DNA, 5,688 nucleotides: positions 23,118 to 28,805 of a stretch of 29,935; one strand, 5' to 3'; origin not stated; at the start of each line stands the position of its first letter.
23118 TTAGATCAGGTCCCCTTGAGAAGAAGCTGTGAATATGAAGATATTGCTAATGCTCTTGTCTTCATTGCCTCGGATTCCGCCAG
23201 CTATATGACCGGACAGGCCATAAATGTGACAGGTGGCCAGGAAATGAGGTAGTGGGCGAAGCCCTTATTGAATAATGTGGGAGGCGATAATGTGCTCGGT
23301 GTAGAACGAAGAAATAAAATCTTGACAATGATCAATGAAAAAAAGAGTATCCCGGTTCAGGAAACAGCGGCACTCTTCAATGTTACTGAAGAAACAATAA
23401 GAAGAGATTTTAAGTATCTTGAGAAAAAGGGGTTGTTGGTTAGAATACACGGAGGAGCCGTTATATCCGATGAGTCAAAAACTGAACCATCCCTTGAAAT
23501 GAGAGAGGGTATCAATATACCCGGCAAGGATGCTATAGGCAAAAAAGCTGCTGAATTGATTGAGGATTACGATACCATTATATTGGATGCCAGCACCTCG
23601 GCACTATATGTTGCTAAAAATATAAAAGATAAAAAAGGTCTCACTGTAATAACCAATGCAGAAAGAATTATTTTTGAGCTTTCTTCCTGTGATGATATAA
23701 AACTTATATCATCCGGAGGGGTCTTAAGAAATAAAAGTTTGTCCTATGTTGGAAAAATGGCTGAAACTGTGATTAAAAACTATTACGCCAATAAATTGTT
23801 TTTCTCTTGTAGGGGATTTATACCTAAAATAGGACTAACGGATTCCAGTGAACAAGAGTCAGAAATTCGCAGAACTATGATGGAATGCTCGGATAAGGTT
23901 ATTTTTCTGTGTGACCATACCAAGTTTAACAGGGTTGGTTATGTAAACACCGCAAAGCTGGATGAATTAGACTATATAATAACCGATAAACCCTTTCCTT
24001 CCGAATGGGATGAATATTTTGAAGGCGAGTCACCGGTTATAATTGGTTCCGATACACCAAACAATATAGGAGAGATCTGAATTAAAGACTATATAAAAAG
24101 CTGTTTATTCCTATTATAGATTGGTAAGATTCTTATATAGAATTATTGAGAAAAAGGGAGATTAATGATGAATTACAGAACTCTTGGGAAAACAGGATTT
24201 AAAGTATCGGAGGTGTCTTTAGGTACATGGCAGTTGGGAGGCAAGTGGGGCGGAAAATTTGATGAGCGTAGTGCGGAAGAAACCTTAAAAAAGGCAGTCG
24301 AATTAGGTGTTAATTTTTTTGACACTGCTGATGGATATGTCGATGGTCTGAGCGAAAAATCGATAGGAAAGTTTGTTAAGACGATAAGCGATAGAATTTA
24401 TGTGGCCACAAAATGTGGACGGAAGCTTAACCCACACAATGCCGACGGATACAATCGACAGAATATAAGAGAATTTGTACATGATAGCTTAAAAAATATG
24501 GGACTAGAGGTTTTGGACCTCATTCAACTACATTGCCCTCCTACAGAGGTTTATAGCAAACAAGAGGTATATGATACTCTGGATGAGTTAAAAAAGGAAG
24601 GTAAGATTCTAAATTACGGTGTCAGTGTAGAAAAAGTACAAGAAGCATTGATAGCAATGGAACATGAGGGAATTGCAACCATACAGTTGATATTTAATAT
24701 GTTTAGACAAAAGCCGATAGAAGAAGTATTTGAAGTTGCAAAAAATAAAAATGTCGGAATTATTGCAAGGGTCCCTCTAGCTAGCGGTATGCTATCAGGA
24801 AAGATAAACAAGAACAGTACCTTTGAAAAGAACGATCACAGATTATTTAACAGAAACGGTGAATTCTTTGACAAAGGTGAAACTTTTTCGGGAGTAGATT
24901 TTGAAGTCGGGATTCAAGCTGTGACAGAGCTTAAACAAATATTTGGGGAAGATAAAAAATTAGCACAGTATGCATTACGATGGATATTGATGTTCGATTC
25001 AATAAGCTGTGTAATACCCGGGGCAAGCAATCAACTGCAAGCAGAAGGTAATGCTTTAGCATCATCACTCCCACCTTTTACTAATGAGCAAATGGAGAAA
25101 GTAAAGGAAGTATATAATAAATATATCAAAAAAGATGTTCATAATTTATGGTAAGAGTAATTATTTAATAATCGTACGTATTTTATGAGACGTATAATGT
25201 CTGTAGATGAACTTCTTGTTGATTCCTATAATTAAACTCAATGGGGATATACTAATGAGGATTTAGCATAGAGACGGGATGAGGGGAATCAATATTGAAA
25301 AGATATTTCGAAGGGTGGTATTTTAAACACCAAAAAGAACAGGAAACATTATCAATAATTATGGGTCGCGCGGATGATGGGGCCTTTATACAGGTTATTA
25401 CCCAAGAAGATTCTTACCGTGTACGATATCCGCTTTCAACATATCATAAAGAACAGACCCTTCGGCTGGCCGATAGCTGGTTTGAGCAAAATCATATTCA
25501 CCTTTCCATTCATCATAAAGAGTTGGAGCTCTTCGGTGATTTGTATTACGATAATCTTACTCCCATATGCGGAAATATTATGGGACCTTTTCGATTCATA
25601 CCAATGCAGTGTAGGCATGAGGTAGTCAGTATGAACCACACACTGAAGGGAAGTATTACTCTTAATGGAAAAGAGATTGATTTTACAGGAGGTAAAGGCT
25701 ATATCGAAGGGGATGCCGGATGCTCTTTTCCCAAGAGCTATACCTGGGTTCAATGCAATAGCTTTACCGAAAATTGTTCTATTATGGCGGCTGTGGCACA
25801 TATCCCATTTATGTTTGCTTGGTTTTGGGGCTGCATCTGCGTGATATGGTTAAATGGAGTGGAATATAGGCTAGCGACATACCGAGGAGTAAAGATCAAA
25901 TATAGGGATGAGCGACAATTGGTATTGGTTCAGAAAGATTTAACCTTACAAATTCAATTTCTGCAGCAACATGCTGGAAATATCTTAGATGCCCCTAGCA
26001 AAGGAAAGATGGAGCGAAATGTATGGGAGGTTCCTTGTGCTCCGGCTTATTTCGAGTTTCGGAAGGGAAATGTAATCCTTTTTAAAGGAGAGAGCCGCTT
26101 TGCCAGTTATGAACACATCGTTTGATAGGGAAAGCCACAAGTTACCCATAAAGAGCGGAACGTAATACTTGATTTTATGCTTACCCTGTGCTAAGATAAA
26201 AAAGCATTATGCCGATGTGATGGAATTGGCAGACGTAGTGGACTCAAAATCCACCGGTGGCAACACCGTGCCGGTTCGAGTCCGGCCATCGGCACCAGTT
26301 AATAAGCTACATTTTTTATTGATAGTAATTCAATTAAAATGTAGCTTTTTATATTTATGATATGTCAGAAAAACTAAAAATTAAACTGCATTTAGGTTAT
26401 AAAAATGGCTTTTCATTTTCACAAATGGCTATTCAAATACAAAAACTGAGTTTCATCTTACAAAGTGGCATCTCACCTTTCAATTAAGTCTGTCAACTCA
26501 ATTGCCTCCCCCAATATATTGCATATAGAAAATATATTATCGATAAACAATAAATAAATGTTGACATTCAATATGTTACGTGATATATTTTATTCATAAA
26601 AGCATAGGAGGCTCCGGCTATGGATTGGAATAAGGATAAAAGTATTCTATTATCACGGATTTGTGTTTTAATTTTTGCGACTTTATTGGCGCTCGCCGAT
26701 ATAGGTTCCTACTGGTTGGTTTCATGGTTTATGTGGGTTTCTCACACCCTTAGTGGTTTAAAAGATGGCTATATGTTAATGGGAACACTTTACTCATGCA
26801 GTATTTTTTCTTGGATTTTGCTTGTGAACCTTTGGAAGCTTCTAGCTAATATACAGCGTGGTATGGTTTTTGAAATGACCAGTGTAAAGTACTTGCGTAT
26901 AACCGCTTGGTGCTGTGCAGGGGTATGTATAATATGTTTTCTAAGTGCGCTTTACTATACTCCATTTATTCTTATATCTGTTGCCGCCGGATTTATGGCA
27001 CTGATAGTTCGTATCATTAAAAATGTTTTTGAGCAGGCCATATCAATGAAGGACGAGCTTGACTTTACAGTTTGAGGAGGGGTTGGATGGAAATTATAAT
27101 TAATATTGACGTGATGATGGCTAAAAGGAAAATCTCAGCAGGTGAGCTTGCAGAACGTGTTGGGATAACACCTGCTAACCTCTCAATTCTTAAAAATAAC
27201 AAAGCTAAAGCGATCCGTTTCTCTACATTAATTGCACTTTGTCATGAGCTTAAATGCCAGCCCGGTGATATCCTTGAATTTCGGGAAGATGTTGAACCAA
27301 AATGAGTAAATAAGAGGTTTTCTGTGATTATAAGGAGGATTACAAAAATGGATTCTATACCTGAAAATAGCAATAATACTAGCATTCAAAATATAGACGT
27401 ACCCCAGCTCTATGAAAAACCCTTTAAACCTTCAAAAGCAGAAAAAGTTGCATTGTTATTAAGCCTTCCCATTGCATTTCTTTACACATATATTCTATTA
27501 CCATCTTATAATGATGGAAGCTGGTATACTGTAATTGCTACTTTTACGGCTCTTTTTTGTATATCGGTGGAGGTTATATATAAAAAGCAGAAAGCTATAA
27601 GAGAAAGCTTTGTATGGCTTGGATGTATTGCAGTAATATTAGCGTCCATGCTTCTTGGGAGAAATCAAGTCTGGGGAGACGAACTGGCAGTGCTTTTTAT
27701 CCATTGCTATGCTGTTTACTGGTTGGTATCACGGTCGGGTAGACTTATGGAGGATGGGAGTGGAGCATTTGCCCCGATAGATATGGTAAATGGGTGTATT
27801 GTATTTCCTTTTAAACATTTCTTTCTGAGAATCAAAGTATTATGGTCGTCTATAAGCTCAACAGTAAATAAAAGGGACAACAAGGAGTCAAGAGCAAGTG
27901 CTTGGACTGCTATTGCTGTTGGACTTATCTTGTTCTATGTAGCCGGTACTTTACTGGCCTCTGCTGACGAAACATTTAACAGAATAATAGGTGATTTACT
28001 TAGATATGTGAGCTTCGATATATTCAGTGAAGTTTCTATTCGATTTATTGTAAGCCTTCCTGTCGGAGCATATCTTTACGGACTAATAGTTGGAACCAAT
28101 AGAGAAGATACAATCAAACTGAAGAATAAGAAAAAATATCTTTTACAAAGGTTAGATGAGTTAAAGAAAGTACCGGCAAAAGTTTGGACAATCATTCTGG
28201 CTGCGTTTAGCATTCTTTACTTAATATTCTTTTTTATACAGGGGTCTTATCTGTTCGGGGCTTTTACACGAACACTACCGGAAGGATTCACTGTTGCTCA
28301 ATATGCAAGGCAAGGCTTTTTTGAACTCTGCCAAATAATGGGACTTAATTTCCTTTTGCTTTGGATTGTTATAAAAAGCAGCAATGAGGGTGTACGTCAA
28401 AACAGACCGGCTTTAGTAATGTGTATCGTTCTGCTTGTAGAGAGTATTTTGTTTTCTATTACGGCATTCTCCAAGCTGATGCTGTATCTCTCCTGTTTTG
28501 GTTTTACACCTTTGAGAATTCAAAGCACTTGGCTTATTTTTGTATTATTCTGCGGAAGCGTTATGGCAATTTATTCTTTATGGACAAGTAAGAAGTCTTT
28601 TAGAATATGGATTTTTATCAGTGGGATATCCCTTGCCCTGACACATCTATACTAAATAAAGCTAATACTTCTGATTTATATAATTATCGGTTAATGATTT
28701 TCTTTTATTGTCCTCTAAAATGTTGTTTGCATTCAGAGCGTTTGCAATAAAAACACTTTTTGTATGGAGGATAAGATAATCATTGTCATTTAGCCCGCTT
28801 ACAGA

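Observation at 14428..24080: Candidate undescribed pathway: lipoate/ThDP dehydrogenase complex embedded in a ketose/polyol-phosphate regulon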

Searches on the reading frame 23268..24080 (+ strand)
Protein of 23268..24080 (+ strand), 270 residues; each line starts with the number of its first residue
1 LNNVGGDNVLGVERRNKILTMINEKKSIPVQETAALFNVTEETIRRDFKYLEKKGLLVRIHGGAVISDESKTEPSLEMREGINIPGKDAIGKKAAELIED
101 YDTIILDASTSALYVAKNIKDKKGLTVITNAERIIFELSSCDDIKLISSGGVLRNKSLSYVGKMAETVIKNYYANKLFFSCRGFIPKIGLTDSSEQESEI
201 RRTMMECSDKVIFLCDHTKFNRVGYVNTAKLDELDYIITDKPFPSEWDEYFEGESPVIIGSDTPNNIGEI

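Call 3: search_protein_families(library=pfam, proteins=[window:23268-24080:+])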
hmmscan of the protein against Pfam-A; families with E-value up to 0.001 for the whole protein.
window:23268-24080:+ (270 aa): 3 families
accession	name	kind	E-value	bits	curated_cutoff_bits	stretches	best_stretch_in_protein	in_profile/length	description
PF00455.28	DeoRC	-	2.2e-48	164.7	31.8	1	83-241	2-160/160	DeoR C terminal sensor domain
PF08220.18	HTH_DeoR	-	1.4e-18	66.8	21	1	14-68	1-55/57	DeoR-like helix-turn-helix domain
PF08279.18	HTH_11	-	1.1e-07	32.1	25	1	14-60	1-46/55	HTH domain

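Call 4: search_protein_families(library=ncbifam, proteins=[window:23268-24080:+])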
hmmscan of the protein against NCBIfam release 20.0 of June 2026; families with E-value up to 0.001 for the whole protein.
window:23268-24080:+ (270 aa): 11 families
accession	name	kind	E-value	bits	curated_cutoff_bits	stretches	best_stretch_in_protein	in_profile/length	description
NF040755.1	AgaR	equivalog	4.6e-59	199.6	260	1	12-249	5-244/256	transcriptional repressor AgaR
NF007316.0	PRK09802.1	equivalog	1e-49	169.1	351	1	12-246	16-252/269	DeoR family transcriptional regulator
NF041397.1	TranRegGlpR_Halo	equivalog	2.7e-49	168.1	300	1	12-254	4-245/253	HTH-type transcriptional regulator GlpR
NF007753.1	PRK10434.1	equivalog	6.5e-44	150.4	350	1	13-249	5-241/253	glucitol operon DNA-binding transcriptional repressor SrlR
NF040890.1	trans_reg_YgbI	equivalog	2.4e-40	138.6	400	1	11-246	3-237/253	DNA-binding transcriptional repressor YgbI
NF007720.0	PRK10411.1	equivalog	2.1e-36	125.5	259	1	13-242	4-234/243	L-fucose operon activator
NF040887.2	trans_reg_YciT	exception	4.1e-29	101.9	450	1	14-249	4-234/246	DNA-binding transcriptional regulator YciT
NF008154.0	PRK10906.1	equivalog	6.8e-28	97.6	331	1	13-245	5-236/252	DeoR/GlpR family transcriptional regulator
NF007961.0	PRK10681.1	equivalog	1.2e-23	83.8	244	1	13-253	7-245/252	DNA-binding transcriptional repressor DeoR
NF010034.0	PRK13509.1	equivalog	3.3e-22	79.1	244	1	13-241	5-231/251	HTH-type transcriptional regulator UlaR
NF040541.1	trim_DfrE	exception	0.0009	19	347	0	108-180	58-128/157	trimethoprim-resistant dihydrofolate reductase DfrE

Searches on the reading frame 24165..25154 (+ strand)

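Call 3: search_protein_families(library=pfam, proteins=[window:24165-25154:+])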
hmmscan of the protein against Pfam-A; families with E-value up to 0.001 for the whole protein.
window:24165-25154:+ (329 aa): 1 family
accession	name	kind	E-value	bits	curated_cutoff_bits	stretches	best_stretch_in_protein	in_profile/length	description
PF00248.27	Aldo_ket_red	-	1.6e-65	221.5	24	1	17-317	2-290/291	Aldo/keto reductase family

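Call 4: search_protein_families(library=ncbifam, proteins=[window:24165-25154:+])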
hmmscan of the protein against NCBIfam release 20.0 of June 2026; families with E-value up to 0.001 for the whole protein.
window:24165-25154:+ (329 aa): 7 families
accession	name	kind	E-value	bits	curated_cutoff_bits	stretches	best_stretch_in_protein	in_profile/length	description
NF049922.1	MethglyxlRedYdjG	equivalog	6.9e-32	110.7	550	1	2-314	1-318/326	NADH-dependent methylglyoxal reductase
NF007388.0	PRK09912.1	subfamily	2.2e-22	79.4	448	1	2-314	13-329/346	L-glyceraldehyde 3-phosphate reductase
TIGR01293.1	Kv_beta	subfamily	2.4e-22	79.4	365.4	1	2-293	1-294/319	voltage-dependent potassium channel subunit beta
NF007695.0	PRK10376.1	subfamily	3.4e-18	65.7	280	1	10-184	13-195/290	oxidoreductase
NF007912.0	PRK10625.1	equivalog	2.7e-15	56.6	415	1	2-320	1-341/346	NADP(H)-dependent aldo-keto reductase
NF008377.0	PRK11172.1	equivalog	6.4e-11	42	327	1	33-209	14-185/267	2,5-didehydrogluconate reductase DkgB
NF008598.0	PRK11565.1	equivalog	2.9e-08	33.1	425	1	26-170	21-154/275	2,5-didehydrogluconate reductase DkgA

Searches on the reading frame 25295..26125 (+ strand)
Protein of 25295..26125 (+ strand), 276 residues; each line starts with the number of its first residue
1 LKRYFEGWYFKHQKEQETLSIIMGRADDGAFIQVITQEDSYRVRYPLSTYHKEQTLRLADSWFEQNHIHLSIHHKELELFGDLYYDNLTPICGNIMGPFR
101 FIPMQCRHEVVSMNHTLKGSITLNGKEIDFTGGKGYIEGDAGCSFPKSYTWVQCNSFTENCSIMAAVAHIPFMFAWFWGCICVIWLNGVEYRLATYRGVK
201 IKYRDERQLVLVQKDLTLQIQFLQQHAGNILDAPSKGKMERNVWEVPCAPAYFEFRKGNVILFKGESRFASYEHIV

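Call 3: search_protein_families(library=pfam, proteins=[window:25295-26125:+])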
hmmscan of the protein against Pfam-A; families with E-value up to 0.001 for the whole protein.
window:25295-26125:+ (276 aa): 1 family
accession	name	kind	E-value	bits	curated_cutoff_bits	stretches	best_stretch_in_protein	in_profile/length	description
PF14249.11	Tocopherol_cycl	-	1.3e-11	44.6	26.6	1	109-165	159-218/335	Tocopherol cyclase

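Call 4: search_protein_families(library=ncbifam, proteins=[window:25295-26125:+])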
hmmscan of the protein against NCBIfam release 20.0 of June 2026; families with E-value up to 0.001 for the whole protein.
window:25295-26125:+ (276 aa): 0 families

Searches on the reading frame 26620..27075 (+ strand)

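Call 7: search_protein_families(library=pfam, proteins=[window:26620-27075:+])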
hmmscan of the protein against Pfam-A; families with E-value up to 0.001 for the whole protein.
window:26620-27075:+ (151 aa): 1 family
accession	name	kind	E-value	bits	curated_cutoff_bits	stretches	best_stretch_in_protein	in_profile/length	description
PF11188.13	DUF2975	-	1e-15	58.3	27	1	53-151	20-130/130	Protein of unknown function (DUF2975)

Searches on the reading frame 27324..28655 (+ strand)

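Call 7: search_protein_families(library=pfam, proteins=[window:27324-28655:+])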
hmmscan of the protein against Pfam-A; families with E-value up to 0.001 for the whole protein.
window:27324-28655:+ (443 aa): 1 family
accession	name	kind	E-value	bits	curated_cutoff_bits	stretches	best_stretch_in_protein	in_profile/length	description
PF13687.11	DUF4153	-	3.3e-46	158.6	27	1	102-434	3-325/373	Domain of unknown function (DUF4153)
